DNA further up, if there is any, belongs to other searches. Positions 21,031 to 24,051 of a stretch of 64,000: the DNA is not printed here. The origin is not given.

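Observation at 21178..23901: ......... intein splitting the Walker A motif of a prophage SF2 helicase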

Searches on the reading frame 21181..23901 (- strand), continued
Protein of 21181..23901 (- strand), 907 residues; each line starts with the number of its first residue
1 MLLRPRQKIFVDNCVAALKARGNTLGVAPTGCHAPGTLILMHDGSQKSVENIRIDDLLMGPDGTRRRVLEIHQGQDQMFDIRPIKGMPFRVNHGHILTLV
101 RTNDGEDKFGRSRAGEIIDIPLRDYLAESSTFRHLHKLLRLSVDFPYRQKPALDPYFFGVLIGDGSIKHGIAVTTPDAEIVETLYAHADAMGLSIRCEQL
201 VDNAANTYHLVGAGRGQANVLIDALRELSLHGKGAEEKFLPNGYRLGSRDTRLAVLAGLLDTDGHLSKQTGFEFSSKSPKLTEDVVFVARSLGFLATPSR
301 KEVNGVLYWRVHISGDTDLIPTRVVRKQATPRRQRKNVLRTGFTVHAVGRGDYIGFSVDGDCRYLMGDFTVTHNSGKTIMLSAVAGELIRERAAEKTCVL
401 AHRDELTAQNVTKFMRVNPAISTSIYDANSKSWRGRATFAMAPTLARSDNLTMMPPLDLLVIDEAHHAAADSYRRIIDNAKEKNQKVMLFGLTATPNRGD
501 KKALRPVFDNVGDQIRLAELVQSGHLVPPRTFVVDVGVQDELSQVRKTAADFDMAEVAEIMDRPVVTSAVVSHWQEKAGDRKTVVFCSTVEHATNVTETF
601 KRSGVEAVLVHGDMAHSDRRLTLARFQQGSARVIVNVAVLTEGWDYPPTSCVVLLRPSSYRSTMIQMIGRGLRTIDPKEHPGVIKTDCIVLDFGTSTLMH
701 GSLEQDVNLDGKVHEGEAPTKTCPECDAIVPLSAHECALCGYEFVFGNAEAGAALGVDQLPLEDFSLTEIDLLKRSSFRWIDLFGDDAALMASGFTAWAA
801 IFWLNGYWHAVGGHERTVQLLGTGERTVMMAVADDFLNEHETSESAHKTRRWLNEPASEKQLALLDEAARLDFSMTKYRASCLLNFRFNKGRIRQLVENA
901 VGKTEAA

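Call 51: fold_search(model_id=the predicted structure, library=pdb)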
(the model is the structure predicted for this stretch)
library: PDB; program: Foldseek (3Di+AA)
matches with E <= 10: 1721; with E <= 0.001: 810
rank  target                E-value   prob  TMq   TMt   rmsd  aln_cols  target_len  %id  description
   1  1ef0_A                8.9e-23  1.00  0.32  0.65   6.1       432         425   20  CRYSTAL STRUCTURE OF PI-SCEI MINIPRECURSOR (released 2000-06-07)
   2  7r7j_B                2.7e-22  1.00  0.28  0.40  11.9       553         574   22  Crystal structure of RadD with ADP (released 2022-04-13)
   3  1jva_B                4.6e-22  1.00  0.33  0.65   6.0       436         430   20  CRYSTAL STRUCTURE OF THE VMA1-DERIVED ENDONUCLEASE BEARING THE N AND C EXTEIN PROPEPTIDES (released 2002-08-29)
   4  1vde_B                1.2e-21  1.00  0.32  0.64   6.4       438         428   19  PI-SCEI, A HOMING ENDONUCLEASE WITH PROTEIN SPLICING ACTIVITY (released 1998-04-08)
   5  1vde_A                2.0e-21  1.00  0.32  0.65   6.6       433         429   20  PI-SCEI, A HOMING ENDONUCLEASE WITH PROTEIN SPLICING ACTIVITY (released 1998-04-08)
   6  7r7j_A                3.3e-21  1.00  0.28  0.41  12.5       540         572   22  Crystal structure of RadD with ADP (released 2022-04-13)
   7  1jva_A                7.5e-21  1.00  0.31  0.61   6.7       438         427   20  CRYSTAL STRUCTURE OF THE VMA1-DERIVED ENDONUCLEASE BEARING THE N AND C EXTEIN PROPEPTIDES (released 2002-08-29)
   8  1dfa                  7.5e-21  1.00  0.30  0.62   7.3       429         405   20  CRYSTAL STRUCTURE OF PI-SCEI IN C2 SPACE GROUP (released 1999-12-08)
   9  1ef0_B                7.9e-21  1.00  0.30  0.65   7.3       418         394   19  CRYSTAL STRUCTURE OF PI-SCEI MINIPRECURSOR (released 2000-06-07)
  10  8h5y_A                1.1e-20  1.00  0.27  0.39  15.0       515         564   23  Crystal structure of RadD- ADP complex (released 2023-10-18)
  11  1lwt_A                2.0e-20  1.00  0.32  0.61   7.2       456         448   21  Crystal structure of the intein homing endonuclease PI-SceI bound to its substrate DNA (Ca2+ free) (released 2002-09-27)
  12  6jde_A                2.1e-20  1.00  0.26  0.38  15.5       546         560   22  crystal structure of a DNA repair protein (released 2019-06-26)
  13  8h5y_B                7.4e-20  1.00  0.27  0.40  14.7       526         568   23  Crystal structure of RadD- ADP complex (released 2023-10-18)
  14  1um2_A                8.3e-20  1.00  0.31  0.64   6.4       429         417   20  Crystal Structure of the Vma1-Derived Endonuclease with the Ligated Extein Segment (released 2004-09-22)
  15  6jde_B                9.7e-20  1.00  0.27  0.39  14.7       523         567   22  crystal structure of a DNA repair protein (released 2019-06-26)
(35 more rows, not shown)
